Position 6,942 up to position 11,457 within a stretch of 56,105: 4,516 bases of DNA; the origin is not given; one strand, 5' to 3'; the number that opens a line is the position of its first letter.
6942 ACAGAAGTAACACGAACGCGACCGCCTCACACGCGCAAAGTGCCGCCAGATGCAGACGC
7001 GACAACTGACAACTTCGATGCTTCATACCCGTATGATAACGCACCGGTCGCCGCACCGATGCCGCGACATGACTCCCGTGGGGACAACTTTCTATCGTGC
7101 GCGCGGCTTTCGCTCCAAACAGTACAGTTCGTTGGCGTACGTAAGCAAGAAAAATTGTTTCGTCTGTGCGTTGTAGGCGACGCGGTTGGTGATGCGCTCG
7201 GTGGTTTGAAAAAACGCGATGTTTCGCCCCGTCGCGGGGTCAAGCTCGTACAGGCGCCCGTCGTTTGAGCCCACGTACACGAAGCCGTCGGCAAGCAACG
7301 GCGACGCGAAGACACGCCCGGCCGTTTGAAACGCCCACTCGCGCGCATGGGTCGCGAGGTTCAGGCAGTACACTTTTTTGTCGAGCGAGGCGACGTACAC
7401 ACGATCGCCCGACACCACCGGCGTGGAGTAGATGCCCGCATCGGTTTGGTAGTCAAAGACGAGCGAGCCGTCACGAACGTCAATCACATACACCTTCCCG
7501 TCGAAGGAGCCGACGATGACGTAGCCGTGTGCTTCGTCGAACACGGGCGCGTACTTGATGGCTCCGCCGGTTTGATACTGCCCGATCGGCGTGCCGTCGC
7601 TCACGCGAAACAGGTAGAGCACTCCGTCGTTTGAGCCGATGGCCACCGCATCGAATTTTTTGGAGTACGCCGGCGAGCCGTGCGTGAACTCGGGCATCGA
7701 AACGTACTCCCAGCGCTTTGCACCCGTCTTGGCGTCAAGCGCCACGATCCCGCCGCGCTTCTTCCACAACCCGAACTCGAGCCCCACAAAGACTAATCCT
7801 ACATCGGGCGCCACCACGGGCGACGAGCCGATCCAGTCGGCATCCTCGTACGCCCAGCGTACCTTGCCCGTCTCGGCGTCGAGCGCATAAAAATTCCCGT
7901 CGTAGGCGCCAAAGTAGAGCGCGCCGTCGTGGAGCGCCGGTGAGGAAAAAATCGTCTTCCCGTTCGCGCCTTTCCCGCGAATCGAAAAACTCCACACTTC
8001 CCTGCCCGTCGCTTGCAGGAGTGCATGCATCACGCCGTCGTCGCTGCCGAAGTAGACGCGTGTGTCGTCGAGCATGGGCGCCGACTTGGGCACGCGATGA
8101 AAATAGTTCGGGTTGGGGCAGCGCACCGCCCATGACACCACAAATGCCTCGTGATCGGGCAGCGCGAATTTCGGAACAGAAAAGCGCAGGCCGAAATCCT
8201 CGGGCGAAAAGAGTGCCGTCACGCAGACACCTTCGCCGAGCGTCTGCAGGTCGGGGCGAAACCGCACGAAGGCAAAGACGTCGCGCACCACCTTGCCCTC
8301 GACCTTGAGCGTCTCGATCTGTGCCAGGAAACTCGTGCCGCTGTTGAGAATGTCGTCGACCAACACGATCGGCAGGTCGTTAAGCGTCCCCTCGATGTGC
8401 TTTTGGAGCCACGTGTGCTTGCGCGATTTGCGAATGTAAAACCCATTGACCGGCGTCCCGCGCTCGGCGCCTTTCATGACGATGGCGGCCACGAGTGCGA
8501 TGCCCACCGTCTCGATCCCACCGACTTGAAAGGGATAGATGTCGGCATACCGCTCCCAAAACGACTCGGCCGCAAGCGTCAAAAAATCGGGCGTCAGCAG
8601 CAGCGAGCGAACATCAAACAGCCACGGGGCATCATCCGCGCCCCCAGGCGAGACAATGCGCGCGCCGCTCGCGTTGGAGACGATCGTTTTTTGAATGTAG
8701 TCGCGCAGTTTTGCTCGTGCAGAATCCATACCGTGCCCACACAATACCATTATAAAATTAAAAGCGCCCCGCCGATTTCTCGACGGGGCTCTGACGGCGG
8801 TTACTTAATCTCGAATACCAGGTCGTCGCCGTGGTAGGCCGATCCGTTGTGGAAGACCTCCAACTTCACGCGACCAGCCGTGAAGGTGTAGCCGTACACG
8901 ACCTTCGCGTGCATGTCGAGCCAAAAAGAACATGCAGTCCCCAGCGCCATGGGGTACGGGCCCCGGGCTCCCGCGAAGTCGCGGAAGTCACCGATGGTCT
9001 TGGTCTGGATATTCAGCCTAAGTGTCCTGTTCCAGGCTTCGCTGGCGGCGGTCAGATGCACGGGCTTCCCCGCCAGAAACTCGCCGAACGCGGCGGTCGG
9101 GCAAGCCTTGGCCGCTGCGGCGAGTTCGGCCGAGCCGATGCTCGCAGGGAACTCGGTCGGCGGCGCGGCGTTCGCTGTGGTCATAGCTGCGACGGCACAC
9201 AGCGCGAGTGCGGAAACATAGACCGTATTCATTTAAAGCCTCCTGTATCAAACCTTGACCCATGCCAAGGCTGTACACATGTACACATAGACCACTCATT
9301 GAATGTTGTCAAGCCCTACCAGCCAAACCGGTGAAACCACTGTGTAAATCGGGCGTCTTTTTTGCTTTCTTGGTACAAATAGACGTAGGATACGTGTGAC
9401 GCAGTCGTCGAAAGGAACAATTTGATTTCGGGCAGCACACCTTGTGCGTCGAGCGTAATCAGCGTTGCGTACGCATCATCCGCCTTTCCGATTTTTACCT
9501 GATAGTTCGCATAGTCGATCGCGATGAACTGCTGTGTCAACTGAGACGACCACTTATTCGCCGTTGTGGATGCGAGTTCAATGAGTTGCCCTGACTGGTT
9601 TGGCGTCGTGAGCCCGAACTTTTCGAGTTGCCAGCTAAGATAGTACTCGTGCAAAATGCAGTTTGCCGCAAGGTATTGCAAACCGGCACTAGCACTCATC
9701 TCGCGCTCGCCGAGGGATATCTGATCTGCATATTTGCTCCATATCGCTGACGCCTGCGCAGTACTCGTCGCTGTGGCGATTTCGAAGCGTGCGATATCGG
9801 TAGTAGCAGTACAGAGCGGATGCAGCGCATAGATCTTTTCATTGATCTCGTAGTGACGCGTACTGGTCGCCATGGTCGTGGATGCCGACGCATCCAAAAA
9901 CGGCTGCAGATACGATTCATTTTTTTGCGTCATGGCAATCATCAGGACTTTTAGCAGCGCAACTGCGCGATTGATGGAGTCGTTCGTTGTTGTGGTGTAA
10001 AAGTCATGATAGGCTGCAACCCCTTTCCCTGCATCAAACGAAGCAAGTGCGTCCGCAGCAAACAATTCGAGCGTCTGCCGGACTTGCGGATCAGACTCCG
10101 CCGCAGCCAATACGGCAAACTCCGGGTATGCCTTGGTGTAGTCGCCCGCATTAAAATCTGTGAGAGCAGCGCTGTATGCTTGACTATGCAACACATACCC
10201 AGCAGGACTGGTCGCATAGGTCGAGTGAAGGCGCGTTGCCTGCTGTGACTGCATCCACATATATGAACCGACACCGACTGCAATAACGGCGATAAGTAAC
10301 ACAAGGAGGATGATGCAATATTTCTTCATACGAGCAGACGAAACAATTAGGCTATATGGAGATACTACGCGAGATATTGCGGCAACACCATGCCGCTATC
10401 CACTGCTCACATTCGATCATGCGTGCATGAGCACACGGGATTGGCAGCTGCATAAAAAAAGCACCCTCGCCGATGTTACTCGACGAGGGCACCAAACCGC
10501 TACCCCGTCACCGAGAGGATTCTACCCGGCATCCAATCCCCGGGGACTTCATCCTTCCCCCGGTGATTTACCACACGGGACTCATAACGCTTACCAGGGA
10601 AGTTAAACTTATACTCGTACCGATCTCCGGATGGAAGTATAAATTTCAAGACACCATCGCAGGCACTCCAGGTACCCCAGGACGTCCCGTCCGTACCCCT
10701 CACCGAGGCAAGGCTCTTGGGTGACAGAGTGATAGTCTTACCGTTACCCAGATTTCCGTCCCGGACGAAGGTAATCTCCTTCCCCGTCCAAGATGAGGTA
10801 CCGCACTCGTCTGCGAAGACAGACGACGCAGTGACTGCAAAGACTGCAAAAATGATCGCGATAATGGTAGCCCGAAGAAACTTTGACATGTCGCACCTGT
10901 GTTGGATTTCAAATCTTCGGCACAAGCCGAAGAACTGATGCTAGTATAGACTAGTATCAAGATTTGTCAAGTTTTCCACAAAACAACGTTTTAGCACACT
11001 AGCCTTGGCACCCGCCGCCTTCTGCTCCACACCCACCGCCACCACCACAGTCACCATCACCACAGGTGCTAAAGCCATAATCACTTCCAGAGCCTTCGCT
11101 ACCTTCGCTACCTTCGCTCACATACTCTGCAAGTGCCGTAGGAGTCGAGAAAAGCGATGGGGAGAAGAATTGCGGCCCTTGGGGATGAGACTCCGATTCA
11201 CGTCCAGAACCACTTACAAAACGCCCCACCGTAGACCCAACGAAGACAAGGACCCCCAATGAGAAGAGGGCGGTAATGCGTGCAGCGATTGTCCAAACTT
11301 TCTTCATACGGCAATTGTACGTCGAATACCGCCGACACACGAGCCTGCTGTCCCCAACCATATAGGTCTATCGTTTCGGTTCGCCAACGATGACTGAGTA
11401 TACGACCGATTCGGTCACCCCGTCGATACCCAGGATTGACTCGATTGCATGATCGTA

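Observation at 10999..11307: Microcin-B17-like Gly/Cys/Ser cores that are strongly acidic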

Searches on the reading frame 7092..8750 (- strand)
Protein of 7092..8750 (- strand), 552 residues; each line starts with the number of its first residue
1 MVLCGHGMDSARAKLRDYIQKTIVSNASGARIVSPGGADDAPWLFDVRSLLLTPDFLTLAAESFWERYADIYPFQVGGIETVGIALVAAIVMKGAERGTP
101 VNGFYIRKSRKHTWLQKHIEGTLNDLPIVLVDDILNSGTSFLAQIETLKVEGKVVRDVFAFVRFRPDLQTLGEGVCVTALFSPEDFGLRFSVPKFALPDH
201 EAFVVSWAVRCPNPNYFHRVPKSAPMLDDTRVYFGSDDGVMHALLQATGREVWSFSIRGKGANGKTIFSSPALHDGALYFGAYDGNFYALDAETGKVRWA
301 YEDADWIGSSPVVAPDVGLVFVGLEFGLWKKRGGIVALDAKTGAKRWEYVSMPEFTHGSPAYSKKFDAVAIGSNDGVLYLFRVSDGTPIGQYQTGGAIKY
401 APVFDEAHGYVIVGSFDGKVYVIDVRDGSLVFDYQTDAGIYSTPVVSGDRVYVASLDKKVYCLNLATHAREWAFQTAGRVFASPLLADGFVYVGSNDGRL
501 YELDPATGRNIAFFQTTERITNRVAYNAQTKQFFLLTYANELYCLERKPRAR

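Call 46: search_protein_families(library=pfam, proteins=[window:7092-8750:-], max_evalue=0.001)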
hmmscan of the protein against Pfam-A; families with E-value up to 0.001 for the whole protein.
window:7092-8750:- (552 aa): 10 families
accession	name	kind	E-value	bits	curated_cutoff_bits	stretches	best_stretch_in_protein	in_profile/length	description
PF13570.13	Beta-prop_ACSF4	-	4.4e-56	191.1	133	2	333-546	29-242/329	Beta-alanine-activating enzyme, beta-propeller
PF13360.13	PQQ_2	-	2.5e-35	122.6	27.6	2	225-352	30-148/233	Outer membrane protein assembly factor BamB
PF01011.28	PQQ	-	1e-16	61.2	26.7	1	266-304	48-86/595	Glucose/ethanol/alcohol dehydrogenase, beta-propeller domain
PF23414.1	Beta-prop_EML_2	-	2.5e-08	34.1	90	0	283-392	18-120/266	Echinoderm microtubule-associated protein second beta-propeller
PF14435.11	SUKH-4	-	2e-06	28.5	25.5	0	263-305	67-109/179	SUKH-4 immunity protein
PF25174.1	Beta-prop_THOC3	-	1.4e-05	24.7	305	0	448-544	59-155/272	THOC3 beta-propeller domain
PF25292.1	Beta-prop_CGLA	-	0.00017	21.6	26.8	0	449-505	45-104/316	Lambda-carrageenase beta-propeller domain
PF16819.11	DUF5074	-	0.00032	20.3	27.2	0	436-544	141-252/353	Domain of unknown function (DUF5074)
PF25173.1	Beta-prop_WDR3_1st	-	0.00062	19.9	154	0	362-498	37-177/184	WDR3 first beta-propeller domain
PF24807.1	WD40_CDC20-Fz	-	0.00079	19.2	200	0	361-430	58-125/292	CDC20/Fizzy WD40 domain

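Call 69: search_solved_structures(query=window:7092-8750:-, max_evalue=0.01)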
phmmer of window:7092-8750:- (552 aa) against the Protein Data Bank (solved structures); distinct sequences matched with E-value up to 0.01: 75 (the best 60 are shown).
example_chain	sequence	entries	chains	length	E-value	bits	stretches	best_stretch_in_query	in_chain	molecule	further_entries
6tji_A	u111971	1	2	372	6.4e-119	401.1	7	372-505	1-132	Cake10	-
6tjh_A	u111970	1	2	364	5.5e-118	398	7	385-505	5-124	Cake9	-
6tjg_A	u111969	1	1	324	1.2e-102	347.3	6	385-505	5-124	Cake8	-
6tjf_A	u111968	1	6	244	1.2e-70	241.8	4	385-506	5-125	Cake6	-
8prj_A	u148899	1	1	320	2.5e-60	207.7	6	409-505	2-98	v31Bagel8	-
6tje_A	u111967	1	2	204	2e-41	145.3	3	385-506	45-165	Cake5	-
6tjd_A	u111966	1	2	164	4.5e-37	130.9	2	385-505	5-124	Cake4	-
8pra_A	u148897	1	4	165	3.5e-32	114.8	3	427-505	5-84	Cell surface protein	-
7awy_A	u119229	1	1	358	6.1e-31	110.6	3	262-506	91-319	Scone-R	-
7awz_A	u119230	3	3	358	3e-28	101.8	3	367-505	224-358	Scone-E | SconeE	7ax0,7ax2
3hxj_A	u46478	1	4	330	3.9e-27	98.1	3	418-524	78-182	Pyrrolo-quinoline quinone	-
8prs_A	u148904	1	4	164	3e-26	95.2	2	390-505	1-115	nvBagel4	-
7eq5_A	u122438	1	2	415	1.2e-21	79.9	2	269-457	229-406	Membrane associated protein kinase with beta-propeller domain, pyrrolo-quinoline quinone b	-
7evf_AA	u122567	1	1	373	1.5e-21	79.6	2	275-457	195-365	PQQ_3 domain-containing protein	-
7dxn_A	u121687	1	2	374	2.7e-21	78.8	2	275-457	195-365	Membrane associated protein kinase with beta-propeller domain, pyrrolo-quinoline quinone b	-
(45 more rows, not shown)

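Call 81: find_related_loci(query=A8, collection=metagenome_contigs, flank=8000)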
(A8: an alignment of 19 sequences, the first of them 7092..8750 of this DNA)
Query A8 (552 aa) in metagenome_contigs; peptide patterns used: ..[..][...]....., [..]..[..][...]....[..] (x = any residue, [..] = any of these).
600 stretches matched a pattern (row limit reached: there are more); 517 encode a relative of the query (tblastn E <= 1e-3); the best 80 are kept; 80 distinct loci.
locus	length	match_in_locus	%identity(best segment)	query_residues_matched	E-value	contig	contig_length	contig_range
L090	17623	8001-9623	51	8-548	9e-178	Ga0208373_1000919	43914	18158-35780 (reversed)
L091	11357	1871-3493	50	8-548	6e-173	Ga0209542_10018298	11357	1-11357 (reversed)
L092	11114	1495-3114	49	8-547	2e-170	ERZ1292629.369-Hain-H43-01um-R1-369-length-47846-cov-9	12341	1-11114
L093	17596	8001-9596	48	13-546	2e-167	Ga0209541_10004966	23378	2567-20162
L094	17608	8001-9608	52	15-548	1e-164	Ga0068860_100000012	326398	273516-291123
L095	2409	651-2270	49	14-548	9e-173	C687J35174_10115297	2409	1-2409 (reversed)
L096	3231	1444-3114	47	4-552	1e-168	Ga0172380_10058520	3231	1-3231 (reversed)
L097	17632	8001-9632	47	8-548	1e-159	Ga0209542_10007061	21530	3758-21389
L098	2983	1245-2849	46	14-548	9e-169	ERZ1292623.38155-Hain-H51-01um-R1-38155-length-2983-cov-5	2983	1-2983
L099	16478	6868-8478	45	13-552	2e-159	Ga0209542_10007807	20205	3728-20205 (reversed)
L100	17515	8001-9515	47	43-547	3e-159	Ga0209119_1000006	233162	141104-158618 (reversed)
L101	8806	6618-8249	47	8-547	1e-157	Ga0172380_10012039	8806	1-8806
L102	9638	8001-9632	47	8-547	6e-158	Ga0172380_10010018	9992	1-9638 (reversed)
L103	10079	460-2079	47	8-547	3e-155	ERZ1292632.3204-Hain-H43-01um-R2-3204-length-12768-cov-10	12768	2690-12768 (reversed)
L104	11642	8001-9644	47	6-548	7e-155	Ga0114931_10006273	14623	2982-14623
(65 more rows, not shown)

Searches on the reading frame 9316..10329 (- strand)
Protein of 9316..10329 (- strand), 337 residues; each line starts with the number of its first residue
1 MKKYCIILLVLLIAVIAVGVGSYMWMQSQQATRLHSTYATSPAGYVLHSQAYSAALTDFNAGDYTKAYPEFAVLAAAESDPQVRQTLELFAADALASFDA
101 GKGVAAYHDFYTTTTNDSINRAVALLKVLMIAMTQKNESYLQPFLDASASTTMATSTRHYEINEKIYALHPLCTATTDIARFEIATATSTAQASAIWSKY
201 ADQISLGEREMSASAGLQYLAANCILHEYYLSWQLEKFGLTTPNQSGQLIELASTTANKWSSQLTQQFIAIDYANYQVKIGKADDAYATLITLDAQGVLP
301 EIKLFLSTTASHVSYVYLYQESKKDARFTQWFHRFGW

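Call 8: search_protein_families(library=pfam, proteins=[window:9316-10329:-], max_evalue=0.01)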
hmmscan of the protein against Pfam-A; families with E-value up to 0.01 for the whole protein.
window:9316-10329:- (337 aa): 0 families

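Call 9: search_protein_families(library=ncbifam, proteins=[window:9316-10329:-], max_evalue=0.01)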
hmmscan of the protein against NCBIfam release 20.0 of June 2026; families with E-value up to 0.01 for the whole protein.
window:9316-10329:- (337 aa): 0 families

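Call 43: search_solved_structures(query=window:9316-10329:-, max_evalue=10)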
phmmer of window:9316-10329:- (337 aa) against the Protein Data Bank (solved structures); distinct sequences matched with E-value up to 10: 0.

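Call 48: find_homologous_proteins(query=A4, max_evalue=0.001)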
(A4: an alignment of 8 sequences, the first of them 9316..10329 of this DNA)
Query A4 (8 sequences) (337 aa, profile of the alignment): 2 proteins with E <= 0.001 among 8000 candidates.
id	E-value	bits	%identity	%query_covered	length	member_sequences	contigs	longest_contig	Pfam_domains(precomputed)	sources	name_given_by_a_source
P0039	9.1e-120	419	37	8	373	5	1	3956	-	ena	-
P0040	4.4e-109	383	100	100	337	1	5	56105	-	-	-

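Call 70: predict_structure(alignment_id=A7)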
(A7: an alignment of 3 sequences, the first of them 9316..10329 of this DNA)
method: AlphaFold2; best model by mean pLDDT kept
length: 337 residues; sequences in the alignment: 3
mean_pLDDT: 58.5   pTM: 0.46
mean pLDDT of the five models: 58.5, 53.7, 48.2, 45.1, 44.1
residues with pLDDT >= 90: 1; 70-90: 84; 50-70: 149; < 50: 103
segments of 3 or more residues with pLDDT < 50: 171-180, 209-211, 213-247, 260-262, 300-337
pLDDT, mean of each block of 10 residues (from residue 1): 77 84 78 70 54 71 75 66 65 67 86 77 72 70 73 59 64 47 55 60 51 44 48 40 46 50 51 52 55 55 29 32 33 26
secondary structure, 60 per line:
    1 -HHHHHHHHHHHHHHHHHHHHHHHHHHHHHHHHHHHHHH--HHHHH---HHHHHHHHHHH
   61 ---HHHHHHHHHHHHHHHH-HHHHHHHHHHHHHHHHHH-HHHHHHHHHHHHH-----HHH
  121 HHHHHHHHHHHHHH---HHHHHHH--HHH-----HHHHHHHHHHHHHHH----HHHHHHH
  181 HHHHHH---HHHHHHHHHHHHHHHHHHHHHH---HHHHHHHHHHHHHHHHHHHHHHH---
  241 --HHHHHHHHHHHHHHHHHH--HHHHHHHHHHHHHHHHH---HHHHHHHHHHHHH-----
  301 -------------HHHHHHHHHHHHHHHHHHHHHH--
elements in order: H2-39 H42-46 H50-60 H64-79 H81-98 H100-112 H118-134 H138-144 H155-169 H174-186 H190-211 H215-237 H243-260 H263-279 H283-295 H314-335

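Call 74: fold_search(model_id=the predicted structure, library=pdb)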
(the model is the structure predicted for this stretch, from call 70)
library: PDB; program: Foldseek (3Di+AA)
matches with E <= 10: 642; with E <= 0.001: 0
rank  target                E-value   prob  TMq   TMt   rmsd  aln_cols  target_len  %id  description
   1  4abn_B                6.4e-02  0.96  0.28  0.24  14.2       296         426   11  Crystal structure of full length mouse Strap (TTC5) (released 2012-01-25)
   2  4abn_A                6.7e-02  0.94  0.28  0.24  13.3       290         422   12  Crystal structure of full length mouse Strap (TTC5) (released 2012-01-25)
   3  9dtr_S                7.9e-02  0.77  0.21  0.14  19.6       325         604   14  Structure of the yeast post-catalytic P complex spliceosome at 2.3 Angstrom resolution (released 2024-12-25)
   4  2ifu_A                9.0e-02  0.93  0.22  0.27  17.1       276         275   12  Crystal Structure of a Gamma-SNAP from Danio rerio (released 2006-10-10)
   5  2ifu_D                9.5e-02  0.97  0.22  0.27  15.4       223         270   13  Crystal Structure of a Gamma-SNAP from Danio rerio (released 2006-10-10)
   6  9pkq_A                9.5e-02  0.63  0.20  0.16  18.6       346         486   14  Structure of the cytoplasmic domain of unliganded human Tom70, open and closed conformations (released 2026-03-18)
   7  7t6d_B                1.0e-01  0.89  0.24  0.22  18.8       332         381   13  CryoEM structure of the YejM/LapB complex (released 2022-08-17)
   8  7aie_B                1.1e-01  0.97  0.27  0.39   9.3       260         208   11  Crystal structure of a truncated form of the KLC1-TPR domain ([A1-B5] fragment) - Monoclinic crystal form (released 2021-10-06)
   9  3sf4_A                1.1e-01  0.97  0.29  0.28  12.2       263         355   12  Crystal structure of the complex between the conserved cell polarity proteins Inscuteable and LGN (released 2011-11-23)
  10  4wnf_A                1.2e-01  0.96  0.30  0.36  11.5       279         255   13  Crystal structure of the oxidized TPR domain of LGN in complex with Frmpd4/Preso1 at 2.9 Angstrom resolution (released 2015-09-16)
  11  9ojz_L                1.3e-01  0.66  0.20  0.24  21.3       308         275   13  21bin20S complex (NSF-alphaSNAP-2:1 syntaxin-1a:SNAP-25), non-hydrolyzing, class 5 (released 2025-08-06)
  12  9pff_O                1.3e-01  0.60  0.19  0.22  15.1       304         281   13  Min22bin20S complex (NSF-alphaSNAP-2:2 syntaxin-1a H3:SNAP-25 SN1), non-hydrolyzing, class 27 (released 2025-08-06)
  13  9ojz_J                1.3e-01  0.57  0.19  0.22  15.6       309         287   12  21bin20S complex (NSF-alphaSNAP-2:1 syntaxin-1a:SNAP-25), non-hydrolyzing, class 5 (released 2025-08-06)
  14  4wne_A                1.3e-01  0.96  0.31  0.32  11.6       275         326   12  Crystal structure of the TPR domain of LGN in complex with Frmpd4/Preso1 at 2.0 Angstrom resolution (released 2015-09-16)
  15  9ya0_BA               1.4e-01  0.72  0.24  0.24  14.2       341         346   10  Cryo-EM structure of pre-conoid ring 2 (PCR P2 ring)from Toxoplasma gondii (released 2025-11-19)
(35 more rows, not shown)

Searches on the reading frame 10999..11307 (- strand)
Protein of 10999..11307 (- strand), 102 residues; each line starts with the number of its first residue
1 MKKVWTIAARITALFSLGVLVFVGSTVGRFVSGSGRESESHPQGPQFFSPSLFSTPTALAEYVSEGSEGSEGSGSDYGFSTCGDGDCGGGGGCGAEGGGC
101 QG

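Call 8: search_protein_families(library=pfam, proteins=[window:10999-11307:-], max_evalue=0.01)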
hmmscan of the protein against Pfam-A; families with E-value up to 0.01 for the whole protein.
window:10999-11307:- (102 aa): 1 family
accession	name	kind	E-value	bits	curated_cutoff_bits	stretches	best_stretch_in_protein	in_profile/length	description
PF25184.1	YxzE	-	0.0005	21.5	40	1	14-93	7-65/65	YxzE-like putative bacteriocin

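Call 9: search_protein_families(library=ncbifam, proteins=[window:10999-11307:-], max_evalue=0.01)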
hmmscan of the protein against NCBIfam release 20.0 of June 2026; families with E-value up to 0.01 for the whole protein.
window:10999-11307:- (102 aa): 0 families

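Call 10: find_homologous_proteins(query=window:10999-11307:-, max_evalue=0.01)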
Query window:10999-11307:- (102 aa): 1 proteins with E <= 0.01 among 25 candidates.
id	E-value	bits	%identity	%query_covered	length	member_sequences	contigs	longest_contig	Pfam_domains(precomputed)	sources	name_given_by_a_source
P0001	3.6e-59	216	100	100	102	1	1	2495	-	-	-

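Call 13: find_encoding_contigs(protein=window:10999-11307:-, flank=10000, max_places=6)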
Protein window:10999-11307:- (102 aa): 2 contigs read that carry it; 2 places shown.
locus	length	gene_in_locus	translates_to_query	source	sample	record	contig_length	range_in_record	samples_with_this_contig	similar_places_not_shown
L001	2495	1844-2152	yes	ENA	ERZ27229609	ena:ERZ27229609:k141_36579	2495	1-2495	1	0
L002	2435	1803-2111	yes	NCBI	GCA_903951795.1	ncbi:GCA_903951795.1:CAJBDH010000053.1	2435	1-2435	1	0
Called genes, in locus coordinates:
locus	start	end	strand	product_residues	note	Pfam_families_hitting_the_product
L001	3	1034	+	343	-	?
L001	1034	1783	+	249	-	PF00881:Nitroreductase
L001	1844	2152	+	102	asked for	-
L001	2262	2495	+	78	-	?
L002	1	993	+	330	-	?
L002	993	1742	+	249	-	PF00881:Nitroreductase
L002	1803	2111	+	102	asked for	-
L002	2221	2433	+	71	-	?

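Call 59: search_protein_families(library=pfam, alignment_id=A6, max_evalue=0.01)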
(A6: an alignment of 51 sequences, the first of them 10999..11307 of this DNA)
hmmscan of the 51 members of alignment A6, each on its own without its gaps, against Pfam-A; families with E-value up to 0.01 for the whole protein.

A. member 1, window:10999-11307:- (102 aa): 1 family
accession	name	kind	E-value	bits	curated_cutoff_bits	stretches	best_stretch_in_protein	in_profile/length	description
PF25184.1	YxzE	-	0.0005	21.5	40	1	14-93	7-65/65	YxzE-like putative bacteriocin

B. families by the number of members that match (of 51 scanned): 3 families
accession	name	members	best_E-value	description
PF25184.1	YxzE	3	0.0005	YxzE-like putative bacteriocin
PF22807.2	TrAA12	2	0.0015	TrAA12-like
PF21844.1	DUF6903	1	0.0093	Family of unknown function (DUF6903)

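Call 60: search_protein_families(library=ncbifam, alignment_id=A6, max_evalue=0.01)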
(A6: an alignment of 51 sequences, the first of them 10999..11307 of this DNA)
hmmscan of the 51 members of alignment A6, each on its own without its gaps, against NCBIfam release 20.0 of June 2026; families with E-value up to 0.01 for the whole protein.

A. member 1, window:10999-11307:- (102 aa): 0 families

B. families by the number of members that match (of 51 scanned): 2 families
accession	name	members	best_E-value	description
NF038313.3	HisXaaSer_A4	1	0.0059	His-Xaa-Ser repeat protein HxsA4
NF012181.0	MSCRAMM_SdrD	1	0.0086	MSCRAMM family adhesin SdrD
